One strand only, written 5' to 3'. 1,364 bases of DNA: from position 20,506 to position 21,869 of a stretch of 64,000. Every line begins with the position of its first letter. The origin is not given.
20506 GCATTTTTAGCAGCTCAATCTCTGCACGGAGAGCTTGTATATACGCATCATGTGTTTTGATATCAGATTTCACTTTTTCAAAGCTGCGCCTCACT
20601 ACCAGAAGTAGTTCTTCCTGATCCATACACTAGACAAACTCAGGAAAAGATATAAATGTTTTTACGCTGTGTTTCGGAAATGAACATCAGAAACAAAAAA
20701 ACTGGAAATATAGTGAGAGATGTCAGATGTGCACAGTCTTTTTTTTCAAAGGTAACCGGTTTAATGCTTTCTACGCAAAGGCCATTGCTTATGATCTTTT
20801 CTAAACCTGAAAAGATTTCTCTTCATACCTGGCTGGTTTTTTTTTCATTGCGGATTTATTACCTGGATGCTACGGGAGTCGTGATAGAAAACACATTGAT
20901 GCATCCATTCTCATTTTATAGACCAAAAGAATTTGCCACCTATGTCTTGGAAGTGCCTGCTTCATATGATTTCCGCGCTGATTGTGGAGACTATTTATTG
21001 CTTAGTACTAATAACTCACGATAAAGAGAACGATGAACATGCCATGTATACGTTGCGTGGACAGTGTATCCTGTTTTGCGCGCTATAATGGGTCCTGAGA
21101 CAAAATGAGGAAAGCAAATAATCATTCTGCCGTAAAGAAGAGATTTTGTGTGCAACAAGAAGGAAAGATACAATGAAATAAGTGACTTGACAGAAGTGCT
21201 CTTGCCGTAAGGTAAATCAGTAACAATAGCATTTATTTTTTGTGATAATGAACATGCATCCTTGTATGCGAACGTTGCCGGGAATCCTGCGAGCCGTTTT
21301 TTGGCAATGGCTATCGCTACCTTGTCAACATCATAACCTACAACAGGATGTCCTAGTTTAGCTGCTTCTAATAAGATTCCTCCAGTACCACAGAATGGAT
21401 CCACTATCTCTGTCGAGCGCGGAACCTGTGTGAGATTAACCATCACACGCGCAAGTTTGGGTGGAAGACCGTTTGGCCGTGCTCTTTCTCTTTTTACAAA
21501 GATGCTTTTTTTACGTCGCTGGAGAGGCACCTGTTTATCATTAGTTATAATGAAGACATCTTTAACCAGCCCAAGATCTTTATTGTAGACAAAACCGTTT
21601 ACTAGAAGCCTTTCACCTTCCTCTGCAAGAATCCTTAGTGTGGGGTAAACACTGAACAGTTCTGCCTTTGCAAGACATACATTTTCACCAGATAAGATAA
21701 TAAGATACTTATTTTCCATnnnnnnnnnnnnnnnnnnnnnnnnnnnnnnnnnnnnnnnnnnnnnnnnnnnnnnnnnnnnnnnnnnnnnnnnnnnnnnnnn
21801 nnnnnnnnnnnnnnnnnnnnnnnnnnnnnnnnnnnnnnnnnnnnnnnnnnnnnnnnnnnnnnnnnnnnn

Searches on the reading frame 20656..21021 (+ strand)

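Call 35: search_protein_families(library=pfam, proteins=[window:20656-21021:+], max_evalue=0.001)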
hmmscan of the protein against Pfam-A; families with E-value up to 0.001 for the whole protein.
window:20656-21021:+ (122 aa): 1 family
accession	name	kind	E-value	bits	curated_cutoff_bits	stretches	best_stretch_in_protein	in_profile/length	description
PF02643.20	DUF192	-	6.1e-07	29.9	27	1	22-102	2-80/96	Uncharacterized ACR, COG1430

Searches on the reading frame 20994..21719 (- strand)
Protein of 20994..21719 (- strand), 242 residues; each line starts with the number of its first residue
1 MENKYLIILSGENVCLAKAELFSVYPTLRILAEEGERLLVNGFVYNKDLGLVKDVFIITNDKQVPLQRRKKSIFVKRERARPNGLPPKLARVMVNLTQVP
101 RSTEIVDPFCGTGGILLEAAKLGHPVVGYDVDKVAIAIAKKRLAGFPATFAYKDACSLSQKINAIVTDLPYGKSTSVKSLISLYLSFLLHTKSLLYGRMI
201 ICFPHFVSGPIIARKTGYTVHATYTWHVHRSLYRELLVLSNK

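Call 35: search_protein_families(library=pfam, proteins=[window:20994-21719:-], max_evalue=0.001)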
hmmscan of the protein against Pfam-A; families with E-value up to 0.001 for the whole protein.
window:20994-21719:- (242 aa): 6 families
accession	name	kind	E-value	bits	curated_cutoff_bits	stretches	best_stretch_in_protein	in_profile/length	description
PF01170.24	UPF0020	-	2.1e-21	77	22.3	1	76-205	3-168/197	RMKL-like, methyltransferase domain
PF01555.25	N6_N4_Mtase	-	3.3e-08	34.2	26.7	1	52-141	140-221/221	DNA methylase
PF13649.12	Methyltransf_25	-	4.1e-06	27.8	27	1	105-161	1-61/97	Methyltransferase domain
PF13847.12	Methyltransf_31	-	1e-05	25.7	27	1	103-159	5-67/145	Methyltransferase domain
PF02384.22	N6_Mtase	-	0.00054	19.8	20.4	0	86-121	31-66/311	N-6 DNA Methylase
PF11599.14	AviRa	-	0.00058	19.8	25.7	0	158-176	161-179/232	RRNA methyltransferase AviRa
